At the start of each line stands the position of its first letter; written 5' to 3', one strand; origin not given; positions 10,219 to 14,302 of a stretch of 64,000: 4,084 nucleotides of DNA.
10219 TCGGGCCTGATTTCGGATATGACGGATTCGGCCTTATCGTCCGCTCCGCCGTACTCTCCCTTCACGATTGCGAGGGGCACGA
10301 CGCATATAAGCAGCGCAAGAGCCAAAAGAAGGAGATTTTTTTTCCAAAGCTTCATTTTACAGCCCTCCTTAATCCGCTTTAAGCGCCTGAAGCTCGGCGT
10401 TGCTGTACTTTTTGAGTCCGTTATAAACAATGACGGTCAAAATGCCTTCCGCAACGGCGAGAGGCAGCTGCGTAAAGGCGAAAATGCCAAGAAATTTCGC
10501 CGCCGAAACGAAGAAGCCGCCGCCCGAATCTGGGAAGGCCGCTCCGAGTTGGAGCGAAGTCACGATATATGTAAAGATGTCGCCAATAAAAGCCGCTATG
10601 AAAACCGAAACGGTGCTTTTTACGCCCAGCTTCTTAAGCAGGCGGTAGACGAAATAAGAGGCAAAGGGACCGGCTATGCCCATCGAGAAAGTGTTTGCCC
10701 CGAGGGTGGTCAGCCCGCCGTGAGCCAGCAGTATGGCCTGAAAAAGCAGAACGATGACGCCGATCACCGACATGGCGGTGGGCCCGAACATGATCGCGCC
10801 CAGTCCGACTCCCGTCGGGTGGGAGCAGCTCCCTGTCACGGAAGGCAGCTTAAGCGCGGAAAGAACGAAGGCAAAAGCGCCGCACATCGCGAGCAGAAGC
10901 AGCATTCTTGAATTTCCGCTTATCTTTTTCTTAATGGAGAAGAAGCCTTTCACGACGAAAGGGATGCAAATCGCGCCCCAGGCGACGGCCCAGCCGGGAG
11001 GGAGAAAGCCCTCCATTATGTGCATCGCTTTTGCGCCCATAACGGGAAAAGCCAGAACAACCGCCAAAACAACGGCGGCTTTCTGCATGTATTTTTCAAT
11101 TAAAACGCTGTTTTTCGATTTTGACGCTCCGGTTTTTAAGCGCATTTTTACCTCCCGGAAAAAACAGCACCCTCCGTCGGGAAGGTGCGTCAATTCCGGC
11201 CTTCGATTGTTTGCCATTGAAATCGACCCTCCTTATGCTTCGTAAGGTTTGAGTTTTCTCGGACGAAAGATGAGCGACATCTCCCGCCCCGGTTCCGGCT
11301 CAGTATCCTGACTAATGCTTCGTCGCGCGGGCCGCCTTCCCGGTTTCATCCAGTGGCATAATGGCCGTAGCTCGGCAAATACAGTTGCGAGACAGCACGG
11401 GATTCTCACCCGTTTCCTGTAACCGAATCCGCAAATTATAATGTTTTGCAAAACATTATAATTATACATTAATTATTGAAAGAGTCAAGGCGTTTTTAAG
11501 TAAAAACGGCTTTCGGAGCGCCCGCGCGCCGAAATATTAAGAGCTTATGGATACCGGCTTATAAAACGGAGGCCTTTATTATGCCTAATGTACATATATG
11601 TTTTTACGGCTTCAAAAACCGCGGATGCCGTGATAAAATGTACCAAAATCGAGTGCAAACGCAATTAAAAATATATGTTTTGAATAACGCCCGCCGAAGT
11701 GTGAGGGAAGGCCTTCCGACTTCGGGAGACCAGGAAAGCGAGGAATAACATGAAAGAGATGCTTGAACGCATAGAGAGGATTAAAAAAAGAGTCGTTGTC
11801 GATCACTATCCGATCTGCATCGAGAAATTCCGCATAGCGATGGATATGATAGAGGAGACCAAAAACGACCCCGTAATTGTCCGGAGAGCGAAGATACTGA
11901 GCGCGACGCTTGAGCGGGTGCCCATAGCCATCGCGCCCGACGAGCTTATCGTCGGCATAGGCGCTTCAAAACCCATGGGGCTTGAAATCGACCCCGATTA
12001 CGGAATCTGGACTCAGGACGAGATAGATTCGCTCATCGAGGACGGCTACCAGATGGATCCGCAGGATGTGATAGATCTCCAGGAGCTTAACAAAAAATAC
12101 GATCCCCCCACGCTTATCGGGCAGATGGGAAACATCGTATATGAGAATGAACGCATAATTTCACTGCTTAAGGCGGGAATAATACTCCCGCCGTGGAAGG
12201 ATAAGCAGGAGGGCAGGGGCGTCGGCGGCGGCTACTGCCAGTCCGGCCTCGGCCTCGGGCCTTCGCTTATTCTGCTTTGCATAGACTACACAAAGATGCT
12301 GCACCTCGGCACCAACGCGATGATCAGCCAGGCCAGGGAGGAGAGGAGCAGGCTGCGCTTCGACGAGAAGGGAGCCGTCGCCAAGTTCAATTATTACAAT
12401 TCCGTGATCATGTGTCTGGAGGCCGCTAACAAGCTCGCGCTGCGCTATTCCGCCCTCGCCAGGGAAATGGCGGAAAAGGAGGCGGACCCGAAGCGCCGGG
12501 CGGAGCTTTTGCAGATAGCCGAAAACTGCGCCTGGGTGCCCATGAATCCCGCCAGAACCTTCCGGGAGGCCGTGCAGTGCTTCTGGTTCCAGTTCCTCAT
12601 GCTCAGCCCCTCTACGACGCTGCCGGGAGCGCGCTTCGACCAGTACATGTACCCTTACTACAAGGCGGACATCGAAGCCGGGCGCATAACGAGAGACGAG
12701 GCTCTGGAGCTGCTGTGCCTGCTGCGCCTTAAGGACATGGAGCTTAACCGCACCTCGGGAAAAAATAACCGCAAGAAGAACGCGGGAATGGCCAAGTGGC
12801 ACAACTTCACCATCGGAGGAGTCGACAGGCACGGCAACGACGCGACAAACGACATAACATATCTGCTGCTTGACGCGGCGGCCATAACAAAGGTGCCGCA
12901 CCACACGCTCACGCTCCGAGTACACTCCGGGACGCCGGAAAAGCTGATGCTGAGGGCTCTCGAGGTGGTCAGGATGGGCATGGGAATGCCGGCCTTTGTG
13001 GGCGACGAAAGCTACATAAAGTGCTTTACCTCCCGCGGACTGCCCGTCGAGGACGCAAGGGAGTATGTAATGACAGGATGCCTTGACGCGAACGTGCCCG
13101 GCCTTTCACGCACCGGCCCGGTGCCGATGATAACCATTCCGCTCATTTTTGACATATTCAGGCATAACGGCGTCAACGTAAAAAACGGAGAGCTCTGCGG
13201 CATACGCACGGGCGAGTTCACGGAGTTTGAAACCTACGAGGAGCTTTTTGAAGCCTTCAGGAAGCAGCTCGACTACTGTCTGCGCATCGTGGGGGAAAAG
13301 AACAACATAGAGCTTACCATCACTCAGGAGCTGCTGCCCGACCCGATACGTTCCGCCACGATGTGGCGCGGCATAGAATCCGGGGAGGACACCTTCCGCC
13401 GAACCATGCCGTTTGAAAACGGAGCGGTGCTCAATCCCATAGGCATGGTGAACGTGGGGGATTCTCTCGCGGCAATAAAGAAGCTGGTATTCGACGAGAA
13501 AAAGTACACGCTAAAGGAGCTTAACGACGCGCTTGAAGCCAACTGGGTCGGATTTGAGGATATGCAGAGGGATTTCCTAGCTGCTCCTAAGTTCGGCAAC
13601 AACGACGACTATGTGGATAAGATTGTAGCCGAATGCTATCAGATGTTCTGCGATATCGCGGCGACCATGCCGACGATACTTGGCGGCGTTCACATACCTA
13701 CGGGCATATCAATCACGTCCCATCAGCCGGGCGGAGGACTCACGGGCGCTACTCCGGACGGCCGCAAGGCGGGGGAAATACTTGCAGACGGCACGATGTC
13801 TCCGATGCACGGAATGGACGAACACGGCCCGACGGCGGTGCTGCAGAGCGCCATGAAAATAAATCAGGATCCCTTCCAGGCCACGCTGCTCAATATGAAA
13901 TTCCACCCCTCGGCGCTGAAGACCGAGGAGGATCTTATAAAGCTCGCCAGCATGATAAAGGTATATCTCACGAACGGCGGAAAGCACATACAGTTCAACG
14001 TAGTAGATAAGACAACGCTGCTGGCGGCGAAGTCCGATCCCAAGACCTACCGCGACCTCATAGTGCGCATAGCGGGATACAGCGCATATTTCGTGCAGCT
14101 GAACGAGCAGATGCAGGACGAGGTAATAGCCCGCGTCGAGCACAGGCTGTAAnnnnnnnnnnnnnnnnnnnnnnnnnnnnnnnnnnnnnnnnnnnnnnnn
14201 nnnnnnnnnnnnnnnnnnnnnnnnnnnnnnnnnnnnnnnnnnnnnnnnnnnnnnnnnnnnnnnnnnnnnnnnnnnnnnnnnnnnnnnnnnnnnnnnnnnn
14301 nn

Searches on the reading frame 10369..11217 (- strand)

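Call 3: search_protein_families(library=pfam, proteins=[window:10369-11217:-])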
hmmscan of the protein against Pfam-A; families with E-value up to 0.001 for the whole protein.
window:10369-11217:- (282 aa): 1 family
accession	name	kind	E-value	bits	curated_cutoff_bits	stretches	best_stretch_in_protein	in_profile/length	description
PF01891.21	CbiM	-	2.3e-56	191.4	23.1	1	66-272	1-202/205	Cobalt uptake substrate-specific transmembrane region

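Call 4: search_protein_families(library=ncbifam, proteins=[window:10369-11217:-])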
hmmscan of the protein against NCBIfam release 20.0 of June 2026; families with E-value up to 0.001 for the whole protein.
window:10369-11217:- (282 aa): 12 families
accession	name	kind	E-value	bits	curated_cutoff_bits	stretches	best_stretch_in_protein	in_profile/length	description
NF006184.0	PRK08319.1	equivalog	5.4e-99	330.2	180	1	65-280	1-216/224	energy-coupling factor ABC transporter permease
TIGR00123.1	cbiM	equivalog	8.8e-88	293.7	184.15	1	65-273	1-209/214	cobalt ECF transporter S component CbiM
NF008873.0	PRK11909.1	equivalog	3.6e-30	105.4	225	1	65-226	1-160/230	cobalt transporter CbiM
NF005598.0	PRK07331.1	equivalog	7.1e-26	91.4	401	1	65-277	1-221/323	cobalt transporter CbiM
NF004902.0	PRK06265.1-1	equivalog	1.5e-23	83.6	219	1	65-272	1-199/213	cobalt transporter CbiM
NF004905.0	PRK06265.1-5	equivalog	8.2e-14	52.2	173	1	65-270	1-191/205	cobalt transporter CbiM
NF004906.0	PRK06265.2-1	equivalog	3.4e-13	50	205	1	65-270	1-203/212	cobalt transporter CbiM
NF004909.0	PRK06265.2-5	equivalog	8e-12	45.6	172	1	65-273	1-191/196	cobalt transporter CbiM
NF004907.0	PRK06265.2-2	subfamily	2.9e-11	43.3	200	1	60-264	16-205/221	cobalt transporter CbiM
NF004908.0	PRK06265.2-3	equivalog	2.4e-09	37.5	205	1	65-272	1-193/211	cobalt transporter CbiM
NF004903.0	PRK06265.1-3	equivalog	1.2e-08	34.6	193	1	66-271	3-193/211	cobalt transporter CbiM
NF004904.0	PRK06265.1-4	equivalog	1.2e-05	25.1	172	1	65-278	1-201/206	cobalt transporter CbiM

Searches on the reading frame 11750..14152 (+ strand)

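Call 3: search_protein_families(library=pfam, proteins=[window:11750-14152:+])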
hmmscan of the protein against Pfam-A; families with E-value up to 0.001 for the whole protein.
window:11750-14152:+ (800 aa): 2 families
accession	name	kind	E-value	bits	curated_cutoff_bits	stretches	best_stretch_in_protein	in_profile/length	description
PF02901.20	PFL-like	-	4.8e-154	514.9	24.3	1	6-660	3-645/647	Pyruvate formate lyase-like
PF01228.26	Gly_radical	-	3.2e-30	105.2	22.2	1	682-782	4-106/106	Glycine radical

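Call 4: search_protein_families(library=ncbifam, proteins=[window:11750-14152:+])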
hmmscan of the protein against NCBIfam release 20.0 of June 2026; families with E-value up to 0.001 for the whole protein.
window:11750-14152:+ (800 aa): 12 families
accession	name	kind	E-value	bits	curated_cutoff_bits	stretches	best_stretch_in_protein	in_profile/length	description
TIGR01774.1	PFL2-3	subfamily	6.6e-168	560.4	678.2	2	176-800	158-786/786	formate C-acetyltransferase/glycerol dehydratase family glycyl radical enzyme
NF048011.1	SfplDhtHpsGDes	equivalog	3.8e-149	498.5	1000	1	178-799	188-820/821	(2S)-3-sulfopropanediol dehydratase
TIGR04394.1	choline_CutC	equivalog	1.4e-147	493.5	1050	1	6-796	3-784/789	choline trimethylamine-lyase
NF043068.1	glycl_HYPD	equivalog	2.9e-137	458.9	1100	1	6-799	2-783/784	trans-4-hydroxy-L-proline dehydratase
NF033718.1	indole_decarb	equivalog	2.3e-134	449.6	1100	2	181-603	222-647/868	indoleacetate decarboxylase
NF048009.1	SfplDhtHpfGKleb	equivalog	4.8e-127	425.2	1000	1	6-798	26-822/824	(2S)-3-sulfopropanediol dehydratase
NF007437.0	PRK09983.1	equivalog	1.5e-125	420.1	1109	1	4-800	1-765/765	formate C-acetyltransferase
NF033715.1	glycyl_HPDL_Lrg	equivalog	6.8e-110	368.3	1150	2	178-604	230-682/901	4-hydroxyphenylacetate decarboxylase large subunit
TIGR01255.1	pyr_form_ly_1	equivalog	5.7e-31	107.7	994.2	1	565-798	513-741/744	formate C-acetyltransferase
NF038360.1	rad_fix_GrcA3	exception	1.6e-16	60.2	158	1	728-798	5-75/78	autonomous glycyl radical cofactor GrcA3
NF008341.1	PRK11127.1-1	equivalog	2.8e-10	40.1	145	1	742-799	21-78/80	autonomous glycyl radical cofactor GrcA2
TIGR04365.1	spare_glycyl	equivalog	5e-08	33.3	170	1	740-796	65-121/126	autonomous glycyl radical cofactor GrcA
